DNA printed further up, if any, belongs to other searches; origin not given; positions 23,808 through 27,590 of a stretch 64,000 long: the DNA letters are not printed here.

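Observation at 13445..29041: A 15.6-kb, 15-gene, single-strand string with serial start/stop overlaps: enzyme, maturation, regulator, surface proteins and importer in one unit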

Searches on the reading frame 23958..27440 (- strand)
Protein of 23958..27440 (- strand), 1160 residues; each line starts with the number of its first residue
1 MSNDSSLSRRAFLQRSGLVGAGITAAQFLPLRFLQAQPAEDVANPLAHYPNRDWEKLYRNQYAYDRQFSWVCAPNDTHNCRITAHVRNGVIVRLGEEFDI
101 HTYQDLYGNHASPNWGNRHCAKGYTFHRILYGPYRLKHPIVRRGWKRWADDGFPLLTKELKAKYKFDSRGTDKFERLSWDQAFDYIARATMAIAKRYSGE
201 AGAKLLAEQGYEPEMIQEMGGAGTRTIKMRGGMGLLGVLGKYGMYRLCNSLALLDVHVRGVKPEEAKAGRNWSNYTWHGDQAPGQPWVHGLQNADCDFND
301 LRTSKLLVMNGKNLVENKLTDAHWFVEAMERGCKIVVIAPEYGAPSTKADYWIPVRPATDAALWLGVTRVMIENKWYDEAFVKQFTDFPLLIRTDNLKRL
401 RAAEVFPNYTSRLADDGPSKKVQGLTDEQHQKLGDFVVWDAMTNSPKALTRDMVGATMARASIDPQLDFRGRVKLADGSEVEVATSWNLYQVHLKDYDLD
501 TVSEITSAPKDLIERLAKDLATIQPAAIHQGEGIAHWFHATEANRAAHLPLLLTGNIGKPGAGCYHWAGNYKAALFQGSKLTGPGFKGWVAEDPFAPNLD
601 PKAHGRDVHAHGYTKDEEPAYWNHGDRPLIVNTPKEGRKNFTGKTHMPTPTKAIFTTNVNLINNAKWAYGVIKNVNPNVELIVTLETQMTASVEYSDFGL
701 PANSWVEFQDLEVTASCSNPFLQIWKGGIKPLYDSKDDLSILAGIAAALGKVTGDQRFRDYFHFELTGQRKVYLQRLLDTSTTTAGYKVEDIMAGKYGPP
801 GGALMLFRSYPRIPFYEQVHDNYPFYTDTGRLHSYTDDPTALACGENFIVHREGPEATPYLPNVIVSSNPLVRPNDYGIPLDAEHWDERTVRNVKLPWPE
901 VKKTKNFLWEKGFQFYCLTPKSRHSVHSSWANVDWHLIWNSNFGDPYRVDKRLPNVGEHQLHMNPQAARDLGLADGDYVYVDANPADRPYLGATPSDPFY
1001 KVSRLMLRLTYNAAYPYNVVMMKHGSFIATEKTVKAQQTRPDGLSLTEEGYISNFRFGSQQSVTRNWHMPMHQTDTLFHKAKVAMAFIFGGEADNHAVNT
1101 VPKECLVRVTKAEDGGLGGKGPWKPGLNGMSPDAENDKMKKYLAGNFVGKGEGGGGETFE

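Call 5: search_protein_families(library=pfam, proteins=[window:23958-27440:-], max_evalue=0.01)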
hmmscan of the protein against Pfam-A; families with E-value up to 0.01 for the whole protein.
window:23958-27440:- (1160 aa): 2 families
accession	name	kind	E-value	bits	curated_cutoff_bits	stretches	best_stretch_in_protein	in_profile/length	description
PF00384.28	Molybdopterin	-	6.7e-33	114.6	24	2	270-746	70-351/353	Molybdopterin oxidoreductase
PF04879.21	Molybdop_Fe4S4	-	0.0066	16.8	22.7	0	78-131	13-54/55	Molybdopterin oxidoreductase Fe4S4 domain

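Call 7: search_protein_families(library=ncbifam, proteins=[window:23958-27440:-], max_evalue=0.01)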
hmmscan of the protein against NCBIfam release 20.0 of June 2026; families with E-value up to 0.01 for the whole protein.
window:23958-27440:- (1160 aa): 24 families
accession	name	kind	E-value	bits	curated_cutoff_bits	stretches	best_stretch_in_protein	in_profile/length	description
TIGR03479.1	DMSO_red_II_alp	subfamily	1.7e-104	350.7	984.75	2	273-857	194-775/913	molybdopterin-dependent oxidoreductase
TIGR02166.1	dmsA_ynfE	subfamily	1.2e-51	175.8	777.7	5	274-385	183-298/794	DMSO/selenate family reductase complex A subunit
NF042978.1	EthbenzDh_ebdA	equivalog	6.4e-45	153.3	2000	3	299-577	242-492/977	ethylbenzene dehydrogenase subunit alpha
TIGR01580.1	narG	equivalog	2.9e-40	137.8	1084.15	3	269-399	211-347/1235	nitrate reductase subunit alpha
TIGR01591.1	Fdh-alpha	equivalog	3.1e-36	124.7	666.25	3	295-385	147-237/672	formate dehydrogenase subunit alpha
NF012032.0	PRK15488.1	equivalog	2.3e-29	102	694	2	299-387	192-282/759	thiosulfate reductase PhsA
NF041885.1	selenate_YnfE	exception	6.7e-29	100.3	1675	3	286-385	202-305/805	selenate/tellurate reductase subunit YnfE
NF011566.1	PRK14990.1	exception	2.5e-28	98.5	1600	3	166-385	127-318/814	dimethylsulfoxide reductase subunit A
NF041884.1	selenate_YnfF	exception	1.8e-27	95.6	1650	2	288-385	197-298/798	selenate/tellurate reductase subunit YnfF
TIGR01553.1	formate-DH-alph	equivalog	1.1e-22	79.7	814.2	2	298-395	216-313/1009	formate dehydrogenase-N subunit alpha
TIGR00509.1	bisC_fam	subfamily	3.6e-20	71.8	1017.55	3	638-751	400-512/772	molybdopterin guanine dinucleotide-containing S/N-oxide reductase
NF047855.1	AssmNtatRedNasC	equivalog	1.8e-19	69.5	1100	1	297-386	174-263/708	assimilatory nitrate reductase catalytic subunit NasC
NF041513.1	formate_DH_Act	exception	2.1e-18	65.5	1400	1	297-569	206-474/1067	formate dehydrogenase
NF011682.0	PRK15102.1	equivalog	2e-16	59.3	909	1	503-752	337-571/829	trimethylamine-N-oxide reductase TorA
TIGR02164.1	torA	equivalog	2.1e-14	52.6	1465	1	505-751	335-566/824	trimethylamine-N-oxide reductase TorA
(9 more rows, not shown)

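Call 9: search_solved_structures(query=window:23958-27440:-, max_evalue=1e-10)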
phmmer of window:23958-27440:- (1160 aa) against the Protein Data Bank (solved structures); distinct sequences matched with E-value up to 1e-10: 19.
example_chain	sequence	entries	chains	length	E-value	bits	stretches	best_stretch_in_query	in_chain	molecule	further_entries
7b04_B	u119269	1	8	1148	0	1736.8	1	7-1148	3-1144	Nitrite oxidoreductase subunit A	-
4ydd_A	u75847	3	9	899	2.6e-57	197.3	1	274-758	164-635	DMSO reductase family type II enzyme, molybdopterin subunit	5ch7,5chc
5e7o_A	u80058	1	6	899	5.6e-57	196.2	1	274-758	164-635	DMSO reductase family type II enzyme, molybdopterin subunit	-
2ivf_A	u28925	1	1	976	3e-39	137.5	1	297-578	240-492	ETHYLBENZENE DEHYDROGENASE ALPHA-SUBUNIT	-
3ir5_A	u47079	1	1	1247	3e-31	111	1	269-395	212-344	Respiratory nitrate reductase 1 alpha chain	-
3ir6_A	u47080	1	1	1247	7.5e-30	106.4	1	269-395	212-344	Respiratory nitrate reductase 1 alpha chain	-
1q16_A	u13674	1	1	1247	2e-29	105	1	269-395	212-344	Respiratory nitrate reductase 1 alpha chain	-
1r27_A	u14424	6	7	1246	2.3e-29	104.8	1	269-395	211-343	Respiratory nitrate reductase 1 alpha chain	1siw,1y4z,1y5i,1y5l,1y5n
3egw_A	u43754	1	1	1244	2.3e-29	104.8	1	269-396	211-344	Respiratory nitrate reductase 1 alpha chain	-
3ir7_A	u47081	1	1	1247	2.9e-29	104.4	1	269-395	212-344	Respiratory nitrate reductase 1 alpha chain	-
2e7z_A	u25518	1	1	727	8.1e-20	73.1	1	287-385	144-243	Acetylene hydratase Ahy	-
2vpw_A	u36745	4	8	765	1.1e-18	69.4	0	285-386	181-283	THIOSULFATE REDUCTASE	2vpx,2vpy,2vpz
1aa6_A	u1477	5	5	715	5.5e-17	63.7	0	490-626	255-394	FORMATE DEHYDROGENASE H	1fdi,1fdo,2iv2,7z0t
9vap_A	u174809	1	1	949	7.8e-14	53.3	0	285-384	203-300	Formate dehydrogenase molybdopterin-binding subunit FdhA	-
1h0h_A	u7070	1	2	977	8e-13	50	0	298-391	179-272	FORMATE DEHYDROGENASE SUBUNIT ALPHA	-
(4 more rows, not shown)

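Call 42: search_solved_structures(query=window:23958-27440:-, max_evalue=1e-100, show_alignments=1)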
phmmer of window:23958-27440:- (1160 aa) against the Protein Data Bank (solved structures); distinct sequences matched with E-value up to 1e-100: 1.
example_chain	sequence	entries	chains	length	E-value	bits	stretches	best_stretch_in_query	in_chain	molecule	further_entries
7b04_B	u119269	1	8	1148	0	1736.8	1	7-1148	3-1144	Nitrite oxidoreductase subunit A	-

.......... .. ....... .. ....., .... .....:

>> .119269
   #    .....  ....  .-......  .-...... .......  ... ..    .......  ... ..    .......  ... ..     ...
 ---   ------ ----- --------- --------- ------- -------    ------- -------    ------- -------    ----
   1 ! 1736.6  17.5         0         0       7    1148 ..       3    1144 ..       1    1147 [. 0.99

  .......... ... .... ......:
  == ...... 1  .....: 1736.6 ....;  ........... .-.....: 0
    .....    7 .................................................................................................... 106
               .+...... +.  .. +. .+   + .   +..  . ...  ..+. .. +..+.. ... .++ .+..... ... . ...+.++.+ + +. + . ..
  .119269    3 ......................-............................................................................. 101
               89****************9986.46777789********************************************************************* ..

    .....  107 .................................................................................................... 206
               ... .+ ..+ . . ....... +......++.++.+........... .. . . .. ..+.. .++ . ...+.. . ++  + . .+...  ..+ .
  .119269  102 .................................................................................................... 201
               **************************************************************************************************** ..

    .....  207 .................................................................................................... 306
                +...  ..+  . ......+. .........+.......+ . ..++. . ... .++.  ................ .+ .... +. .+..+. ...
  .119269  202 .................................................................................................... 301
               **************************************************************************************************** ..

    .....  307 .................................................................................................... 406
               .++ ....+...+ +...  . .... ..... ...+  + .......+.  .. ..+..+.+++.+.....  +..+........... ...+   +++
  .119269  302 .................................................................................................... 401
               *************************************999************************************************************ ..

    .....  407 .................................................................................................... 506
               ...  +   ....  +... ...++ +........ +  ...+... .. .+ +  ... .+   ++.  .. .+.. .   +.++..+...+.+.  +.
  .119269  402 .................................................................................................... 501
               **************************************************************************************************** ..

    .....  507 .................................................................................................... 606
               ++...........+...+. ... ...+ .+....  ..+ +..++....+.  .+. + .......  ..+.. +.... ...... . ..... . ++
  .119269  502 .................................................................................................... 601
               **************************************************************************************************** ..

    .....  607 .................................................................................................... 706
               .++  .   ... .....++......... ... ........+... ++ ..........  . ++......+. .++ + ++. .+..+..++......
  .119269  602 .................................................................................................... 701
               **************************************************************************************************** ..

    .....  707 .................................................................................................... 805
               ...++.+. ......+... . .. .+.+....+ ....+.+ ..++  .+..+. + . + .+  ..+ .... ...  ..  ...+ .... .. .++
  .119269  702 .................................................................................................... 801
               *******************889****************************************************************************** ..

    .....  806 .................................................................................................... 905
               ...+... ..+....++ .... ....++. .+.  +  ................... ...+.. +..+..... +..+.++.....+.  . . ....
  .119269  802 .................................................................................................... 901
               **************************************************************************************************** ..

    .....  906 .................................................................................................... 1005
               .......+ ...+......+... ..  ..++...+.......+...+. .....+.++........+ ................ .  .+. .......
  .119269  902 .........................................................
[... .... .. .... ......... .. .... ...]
